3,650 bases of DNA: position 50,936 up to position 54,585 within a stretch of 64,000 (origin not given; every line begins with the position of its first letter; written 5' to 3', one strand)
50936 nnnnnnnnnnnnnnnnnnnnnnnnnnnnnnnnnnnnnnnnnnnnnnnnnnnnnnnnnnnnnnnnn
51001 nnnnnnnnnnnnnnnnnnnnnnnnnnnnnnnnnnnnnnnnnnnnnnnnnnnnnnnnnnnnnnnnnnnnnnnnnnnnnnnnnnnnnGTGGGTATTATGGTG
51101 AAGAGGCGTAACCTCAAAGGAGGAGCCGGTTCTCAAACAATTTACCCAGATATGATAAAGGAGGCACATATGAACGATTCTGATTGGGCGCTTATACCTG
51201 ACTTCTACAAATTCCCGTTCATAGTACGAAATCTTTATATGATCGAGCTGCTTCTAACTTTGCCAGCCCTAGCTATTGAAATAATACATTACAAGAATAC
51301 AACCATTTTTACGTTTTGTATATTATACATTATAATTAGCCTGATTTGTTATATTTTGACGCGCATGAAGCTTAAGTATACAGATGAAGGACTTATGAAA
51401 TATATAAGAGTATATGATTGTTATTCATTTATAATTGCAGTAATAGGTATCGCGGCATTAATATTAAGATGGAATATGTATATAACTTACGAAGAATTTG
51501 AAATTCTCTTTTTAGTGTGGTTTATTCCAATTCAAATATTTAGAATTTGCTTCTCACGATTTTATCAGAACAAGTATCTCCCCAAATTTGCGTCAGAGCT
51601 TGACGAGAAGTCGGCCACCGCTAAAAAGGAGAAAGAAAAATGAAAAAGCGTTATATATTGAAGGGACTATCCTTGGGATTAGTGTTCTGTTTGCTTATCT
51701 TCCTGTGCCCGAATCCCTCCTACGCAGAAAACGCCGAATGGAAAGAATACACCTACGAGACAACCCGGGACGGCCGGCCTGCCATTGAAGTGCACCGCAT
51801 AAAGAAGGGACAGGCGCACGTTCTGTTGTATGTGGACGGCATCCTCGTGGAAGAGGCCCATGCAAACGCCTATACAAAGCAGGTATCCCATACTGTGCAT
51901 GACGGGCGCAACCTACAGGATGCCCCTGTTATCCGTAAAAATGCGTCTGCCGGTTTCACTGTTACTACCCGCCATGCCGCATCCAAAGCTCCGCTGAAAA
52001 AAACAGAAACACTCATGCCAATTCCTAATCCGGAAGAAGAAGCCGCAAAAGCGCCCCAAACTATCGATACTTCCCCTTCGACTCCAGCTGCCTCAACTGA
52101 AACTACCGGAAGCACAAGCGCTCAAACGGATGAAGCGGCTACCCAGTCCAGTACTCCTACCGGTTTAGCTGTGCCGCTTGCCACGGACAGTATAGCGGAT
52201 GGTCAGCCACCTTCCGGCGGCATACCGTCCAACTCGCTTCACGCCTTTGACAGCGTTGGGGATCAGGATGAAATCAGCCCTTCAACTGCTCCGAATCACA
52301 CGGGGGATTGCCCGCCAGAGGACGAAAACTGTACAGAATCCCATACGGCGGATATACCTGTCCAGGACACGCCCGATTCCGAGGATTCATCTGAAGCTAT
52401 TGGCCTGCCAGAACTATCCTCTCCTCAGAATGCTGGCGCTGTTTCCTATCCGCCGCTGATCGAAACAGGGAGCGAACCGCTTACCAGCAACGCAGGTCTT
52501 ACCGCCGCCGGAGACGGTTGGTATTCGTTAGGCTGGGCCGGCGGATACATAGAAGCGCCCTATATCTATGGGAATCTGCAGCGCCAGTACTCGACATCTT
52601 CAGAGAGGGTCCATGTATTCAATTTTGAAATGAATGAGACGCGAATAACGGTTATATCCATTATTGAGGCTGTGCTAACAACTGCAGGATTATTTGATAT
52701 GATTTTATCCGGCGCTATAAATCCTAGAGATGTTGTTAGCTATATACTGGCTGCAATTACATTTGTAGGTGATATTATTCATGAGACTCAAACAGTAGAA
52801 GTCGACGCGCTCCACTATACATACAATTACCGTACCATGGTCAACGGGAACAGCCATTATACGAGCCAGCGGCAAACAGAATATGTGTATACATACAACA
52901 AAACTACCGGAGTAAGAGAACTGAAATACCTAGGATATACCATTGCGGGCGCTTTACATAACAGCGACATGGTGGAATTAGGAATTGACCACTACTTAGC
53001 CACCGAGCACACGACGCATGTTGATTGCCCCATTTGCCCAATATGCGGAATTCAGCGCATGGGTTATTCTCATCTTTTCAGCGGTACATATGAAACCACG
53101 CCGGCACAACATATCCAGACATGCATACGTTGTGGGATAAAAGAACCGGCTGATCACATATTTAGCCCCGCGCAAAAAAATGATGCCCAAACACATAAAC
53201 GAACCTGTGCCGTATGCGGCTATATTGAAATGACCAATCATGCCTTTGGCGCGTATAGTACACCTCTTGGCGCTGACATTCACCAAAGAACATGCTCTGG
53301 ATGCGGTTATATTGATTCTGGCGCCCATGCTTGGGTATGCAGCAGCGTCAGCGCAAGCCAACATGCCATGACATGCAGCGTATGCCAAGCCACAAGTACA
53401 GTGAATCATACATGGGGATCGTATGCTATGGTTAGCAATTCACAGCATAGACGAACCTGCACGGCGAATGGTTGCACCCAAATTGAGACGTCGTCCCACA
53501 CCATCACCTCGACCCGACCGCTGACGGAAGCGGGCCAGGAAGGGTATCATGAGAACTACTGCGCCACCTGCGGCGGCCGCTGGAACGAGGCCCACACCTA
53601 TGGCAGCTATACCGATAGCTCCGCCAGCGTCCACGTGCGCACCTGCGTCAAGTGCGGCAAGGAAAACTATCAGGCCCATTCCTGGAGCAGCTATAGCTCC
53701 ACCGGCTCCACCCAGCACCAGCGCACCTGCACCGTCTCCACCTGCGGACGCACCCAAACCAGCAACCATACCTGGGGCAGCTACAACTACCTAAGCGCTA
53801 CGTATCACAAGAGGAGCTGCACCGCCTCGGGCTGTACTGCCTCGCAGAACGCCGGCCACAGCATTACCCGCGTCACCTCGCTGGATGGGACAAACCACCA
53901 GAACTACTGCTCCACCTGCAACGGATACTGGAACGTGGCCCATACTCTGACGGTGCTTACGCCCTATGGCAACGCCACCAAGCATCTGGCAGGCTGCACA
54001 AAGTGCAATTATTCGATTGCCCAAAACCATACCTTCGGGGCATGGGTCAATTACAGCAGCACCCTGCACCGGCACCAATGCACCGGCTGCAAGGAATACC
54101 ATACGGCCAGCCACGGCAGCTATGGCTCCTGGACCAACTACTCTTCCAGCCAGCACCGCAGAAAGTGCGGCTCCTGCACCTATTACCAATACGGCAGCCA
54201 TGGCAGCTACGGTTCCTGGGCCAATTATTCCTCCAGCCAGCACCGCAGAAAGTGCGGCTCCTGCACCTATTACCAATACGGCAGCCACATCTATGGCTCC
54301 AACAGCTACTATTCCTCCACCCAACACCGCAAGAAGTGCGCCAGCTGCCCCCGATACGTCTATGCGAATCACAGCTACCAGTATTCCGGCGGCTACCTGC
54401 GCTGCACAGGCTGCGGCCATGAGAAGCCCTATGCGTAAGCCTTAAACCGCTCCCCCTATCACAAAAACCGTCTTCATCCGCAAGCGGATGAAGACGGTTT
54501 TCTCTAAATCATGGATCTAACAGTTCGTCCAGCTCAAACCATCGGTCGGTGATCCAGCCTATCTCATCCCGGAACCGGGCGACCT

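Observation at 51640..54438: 932-aa secreted protein ending in ~17 tandem His/Cys modules (H-x3-C-x2-C-x7-H)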

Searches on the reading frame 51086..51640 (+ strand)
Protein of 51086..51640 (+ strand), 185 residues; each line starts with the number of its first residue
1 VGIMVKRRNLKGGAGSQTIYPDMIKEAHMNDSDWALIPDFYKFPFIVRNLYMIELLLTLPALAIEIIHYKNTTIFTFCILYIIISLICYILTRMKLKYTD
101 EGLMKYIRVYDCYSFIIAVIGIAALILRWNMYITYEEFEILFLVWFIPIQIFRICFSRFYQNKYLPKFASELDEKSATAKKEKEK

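Call 3: search_protein_families(library=pfam, proteins=[window:51086-51640:+], max_evalue=1)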
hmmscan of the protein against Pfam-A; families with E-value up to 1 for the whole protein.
window:51086-51640:+ (185 aa): 0 families

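Call 4: search_protein_families(library=ncbifam, proteins=[window:51086-51640:+], max_evalue=1)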
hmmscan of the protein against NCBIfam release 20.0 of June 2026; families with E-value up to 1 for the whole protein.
window:51086-51640:+ (185 aa): 1 family
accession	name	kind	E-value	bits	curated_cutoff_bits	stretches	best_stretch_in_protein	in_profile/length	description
TIGR03025.1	EPS_sugtrans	subfamily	0.039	13.2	295.55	1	68-164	24-119/445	exopolysaccharide biosynthesis polyprenyl glycosylphosphotransferase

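Call 70: search_protein_families(library=phrogs, proteins=[window:51170-51640:+], max_evalue=0.01)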
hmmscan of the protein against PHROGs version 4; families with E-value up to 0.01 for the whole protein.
window:51170-51640:+ (157 aa): 0 families

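Call 91: find_homologous_proteins(query=window:51170-51640:+, max_evalue=0.001)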
Query window:51170-51640:+ (157 aa): 4 proteins with E <= 0.001 among 19 candidates.
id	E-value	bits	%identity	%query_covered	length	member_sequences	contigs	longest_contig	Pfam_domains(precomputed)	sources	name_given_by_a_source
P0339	2.4e-95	335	99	100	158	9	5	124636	-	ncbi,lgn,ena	-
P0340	7.6e-83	294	85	100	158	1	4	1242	-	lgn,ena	-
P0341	2.2e-82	293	86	100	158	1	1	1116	-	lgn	-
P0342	5.0e-75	269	76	100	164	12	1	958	-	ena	-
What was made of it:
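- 51170..51643 (+): 157-aa protein with four predicted TM segments, GC 32%. Its stop overlaps the start of the 932-aa ORF (ATGA). It is an orphan: only 4 clusters at 76-99% identity and no Pfam domain (calls 3, 91).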

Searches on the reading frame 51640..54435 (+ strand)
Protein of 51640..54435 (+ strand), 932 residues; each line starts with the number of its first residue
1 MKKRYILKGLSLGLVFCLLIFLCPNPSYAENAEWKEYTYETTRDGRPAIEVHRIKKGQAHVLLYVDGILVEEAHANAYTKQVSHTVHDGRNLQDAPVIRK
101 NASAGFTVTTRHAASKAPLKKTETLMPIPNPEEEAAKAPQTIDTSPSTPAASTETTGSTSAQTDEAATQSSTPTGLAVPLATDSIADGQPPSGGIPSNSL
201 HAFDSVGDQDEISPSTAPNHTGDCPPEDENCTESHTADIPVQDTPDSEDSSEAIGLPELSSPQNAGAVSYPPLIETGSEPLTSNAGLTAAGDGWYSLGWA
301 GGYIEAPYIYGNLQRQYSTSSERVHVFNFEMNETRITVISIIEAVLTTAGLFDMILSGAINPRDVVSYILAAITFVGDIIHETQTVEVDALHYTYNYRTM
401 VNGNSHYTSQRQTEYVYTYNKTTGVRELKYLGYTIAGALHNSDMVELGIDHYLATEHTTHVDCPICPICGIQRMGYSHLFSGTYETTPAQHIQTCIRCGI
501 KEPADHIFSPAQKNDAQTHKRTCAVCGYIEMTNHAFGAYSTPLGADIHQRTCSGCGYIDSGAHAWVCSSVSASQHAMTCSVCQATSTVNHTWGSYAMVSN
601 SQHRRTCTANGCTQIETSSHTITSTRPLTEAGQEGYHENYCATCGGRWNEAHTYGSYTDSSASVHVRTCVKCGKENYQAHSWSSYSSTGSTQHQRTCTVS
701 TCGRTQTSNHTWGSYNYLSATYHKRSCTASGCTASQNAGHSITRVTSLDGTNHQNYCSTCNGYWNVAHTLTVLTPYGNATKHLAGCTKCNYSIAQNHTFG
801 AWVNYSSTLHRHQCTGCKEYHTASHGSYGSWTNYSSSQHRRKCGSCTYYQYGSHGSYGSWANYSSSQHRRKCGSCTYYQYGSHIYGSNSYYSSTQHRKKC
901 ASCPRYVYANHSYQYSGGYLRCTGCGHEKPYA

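Call 3: search_protein_families(library=pfam, proteins=[window:51640-54435:+], max_evalue=1)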
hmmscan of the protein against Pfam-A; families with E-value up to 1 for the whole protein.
window:51640-54435:+ (932 aa): 1 family
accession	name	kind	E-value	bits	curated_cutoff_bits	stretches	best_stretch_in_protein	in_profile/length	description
PF24292.1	DUF7479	-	0.027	15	27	1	640-674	4-38/60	Domain of unknown function (DUF7479)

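Call 4: search_protein_families(library=ncbifam, proteins=[window:51640-54435:+], max_evalue=1)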
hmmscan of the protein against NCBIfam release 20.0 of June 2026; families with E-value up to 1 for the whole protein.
window:51640-54435:+ (932 aa): 1 family
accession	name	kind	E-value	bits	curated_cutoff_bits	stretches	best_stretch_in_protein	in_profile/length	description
TIGR02593.1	CRISPR_cas5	subfamily_domain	0.36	10.6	17.8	0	825-840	7-22/43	CRISPR-associated protein Cas5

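Call 7: find_homologous_proteins(query=window:51640-54435:+)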
Query window:51640-54435:+ (932 aa): 1 proteins with E <= 0.001 among 8000 candidates.
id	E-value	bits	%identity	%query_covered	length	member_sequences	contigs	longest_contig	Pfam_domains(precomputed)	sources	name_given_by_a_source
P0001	0.0e+0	1951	89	100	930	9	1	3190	-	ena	-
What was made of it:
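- Tried and rejected: It returned only the 89%-identical orthologue (call 7).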

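Call 17: find_encoding_contigs(protein=window:51640-54435:+, flank=10000)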
Protein window:51640-54435:+ (932 aa): no gene with exactly this product is on record in the collection.

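Call 38: find_related_loci(query=window:51640-54435:+, collection=genome_contigs, flank=8000)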
Query window:51640-54435:+ (932 aa) in genome_contigs; peptide patterns used: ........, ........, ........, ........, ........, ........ (x = any residue, [..] = any of these).
22 stretches matched a pattern, but none encodes a relative of the query by tblastn (E <= 1e-3).
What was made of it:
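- Tried and rejected: The full-length protein found nothing (call 38).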

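Call 67: search_protein_families(library=pfam, proteins=[P0266], max_evalue=0.1)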
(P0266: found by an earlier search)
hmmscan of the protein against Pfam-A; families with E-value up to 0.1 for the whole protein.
P0266 (1137 aa): 3 families
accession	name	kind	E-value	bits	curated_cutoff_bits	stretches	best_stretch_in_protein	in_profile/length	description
PF00413.30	Peptidase_M10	-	6.3e-05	23.3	24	1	388-429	107-152/159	Matrixin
PF24292.1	DUF7479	-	0.019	15.5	27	1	847-881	4-38/60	Domain of unknown function (DUF7479)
PF16313.11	DUF4953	-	0.057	13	24.2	1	380-406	4-30/316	Met-zincin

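Call 70: search_protein_families(library=phrogs, proteins=[window:51640-54435:+], max_evalue=0.01)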
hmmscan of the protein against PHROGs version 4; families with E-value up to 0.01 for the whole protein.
window:51640-54435:+ (932 aa): 0 families

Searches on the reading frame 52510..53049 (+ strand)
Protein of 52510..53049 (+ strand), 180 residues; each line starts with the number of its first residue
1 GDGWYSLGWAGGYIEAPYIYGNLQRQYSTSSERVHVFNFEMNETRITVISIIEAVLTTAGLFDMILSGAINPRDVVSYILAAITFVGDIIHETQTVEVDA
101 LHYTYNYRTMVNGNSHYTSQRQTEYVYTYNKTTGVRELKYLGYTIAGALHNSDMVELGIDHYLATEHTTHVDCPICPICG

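Call 62: predict_structure(alignment_id=A3)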
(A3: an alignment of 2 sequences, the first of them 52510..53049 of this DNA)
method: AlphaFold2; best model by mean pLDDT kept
length: 180 residues; sequences in the alignment: 2
mean_pLDDT: 43.0   pTM: 0.28
mean pLDDT of the five models: 43.0, 39.6, 37.5, 36.1, 30.4
residues with pLDDT >= 90: 0; 70-90: 4; 50-70: 48; < 50: 128
segments of 3 or more residues with pLDDT < 50: 1-50, 91-101, 106-119, 123-125, 140-180
pLDDT, mean of each block of 10 residues (from residue 1): 26 27 32 32 39 59 69 65 58 46 48 46 50 48 38 30 30 32
secondary structure, 60 per line:
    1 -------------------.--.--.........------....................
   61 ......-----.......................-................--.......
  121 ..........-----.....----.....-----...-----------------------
elements in order: E26-34 H41-66 H72-94 E96-111 E114-130 E136-140 E145-149
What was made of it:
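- On Fibrillar adhesin (stalk plus adhesive domain plus anchor): The AF2 model is unusable (call 62).
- The head model is unreliable (call 62).
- Tried and rejected: With only two sequences the model reached pLDDT 43, so I ran no fold search on it (call 62).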
